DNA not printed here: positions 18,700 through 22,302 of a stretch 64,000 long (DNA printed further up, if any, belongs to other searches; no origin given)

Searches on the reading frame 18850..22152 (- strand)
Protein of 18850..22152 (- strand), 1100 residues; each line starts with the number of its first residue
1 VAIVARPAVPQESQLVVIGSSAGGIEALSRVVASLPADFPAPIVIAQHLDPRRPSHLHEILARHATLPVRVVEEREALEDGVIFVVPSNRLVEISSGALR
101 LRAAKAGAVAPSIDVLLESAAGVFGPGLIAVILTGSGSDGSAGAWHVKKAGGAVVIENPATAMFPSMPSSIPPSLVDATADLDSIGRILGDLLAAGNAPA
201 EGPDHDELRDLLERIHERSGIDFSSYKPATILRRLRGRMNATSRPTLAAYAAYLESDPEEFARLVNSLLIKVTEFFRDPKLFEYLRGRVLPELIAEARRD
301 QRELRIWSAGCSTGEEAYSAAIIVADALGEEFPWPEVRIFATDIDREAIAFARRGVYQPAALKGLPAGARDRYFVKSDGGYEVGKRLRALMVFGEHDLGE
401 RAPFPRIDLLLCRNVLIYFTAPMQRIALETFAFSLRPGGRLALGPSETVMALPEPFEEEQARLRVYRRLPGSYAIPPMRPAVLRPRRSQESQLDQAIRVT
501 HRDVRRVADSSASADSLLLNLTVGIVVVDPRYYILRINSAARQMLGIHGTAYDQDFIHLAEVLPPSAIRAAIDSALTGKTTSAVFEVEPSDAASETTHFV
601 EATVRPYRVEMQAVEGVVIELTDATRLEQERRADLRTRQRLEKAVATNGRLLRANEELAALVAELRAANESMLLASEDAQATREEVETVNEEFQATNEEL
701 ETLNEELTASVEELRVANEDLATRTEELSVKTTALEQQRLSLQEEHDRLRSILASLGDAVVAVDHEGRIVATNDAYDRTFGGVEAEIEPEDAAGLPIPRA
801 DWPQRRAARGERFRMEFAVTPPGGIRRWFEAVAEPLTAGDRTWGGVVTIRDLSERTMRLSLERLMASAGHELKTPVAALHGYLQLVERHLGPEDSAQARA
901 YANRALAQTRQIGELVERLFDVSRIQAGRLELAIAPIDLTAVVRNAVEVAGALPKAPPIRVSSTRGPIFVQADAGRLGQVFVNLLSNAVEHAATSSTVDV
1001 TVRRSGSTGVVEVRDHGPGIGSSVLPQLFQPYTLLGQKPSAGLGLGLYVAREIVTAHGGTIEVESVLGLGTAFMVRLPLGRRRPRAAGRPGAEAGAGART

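Call 19: search_protein_families(library=pfam, proteins=[window:18850-22152:-], max_evalue=0.001)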
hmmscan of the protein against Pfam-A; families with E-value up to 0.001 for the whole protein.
window:18850-22152:- (1100 aa): 11 families
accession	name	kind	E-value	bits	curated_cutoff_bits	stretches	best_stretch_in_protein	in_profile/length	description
PF01739.24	CheR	-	1.6e-52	178.3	27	1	272-461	2-191/195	CheR methyltransferase, SAM binding domain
PF01339.22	CheB_methylest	-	1.2e-46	159.1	24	1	16-187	1-172/174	CheB methylesterase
PF02518.31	HATPase_c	-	6.5e-24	84.9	26.4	1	973-1080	2-110/111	Histidine kinase-, DNA gyrase B-, and HSP90-like ATPase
PF03705.20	CheR_N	-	1.6e-15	56.9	27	1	206-258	1-53/53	CheR methyltransferase, all-alpha domain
PF00512.31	HisKA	-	2.4e-12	47.1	26.9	1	861-928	2-66/66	His Kinase A (phospho-acceptor) domain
PF08448.16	PAS_4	-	7e-12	46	23.1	2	520-628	3-109/110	PAS fold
PF00989.32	PAS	-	3.3e-09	37.2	22.6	1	748-851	2-112/113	PAS fold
PF13426.13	PAS_9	-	5.1e-08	33.6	27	0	523-625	2-102/103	PAS domain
PF13188.13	PAS_8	-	1.4e-07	31.6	21.8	0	517-556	6-43/65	PAS domain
PF13596.12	PAS_10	-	4.1e-05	24.6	22.1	1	516-623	3-104/106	PAS domain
PF13581.12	HATPase_c_2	-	0.00062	20.2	27.4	0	984-1048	39-105/127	Histidine kinase-like ATPase domain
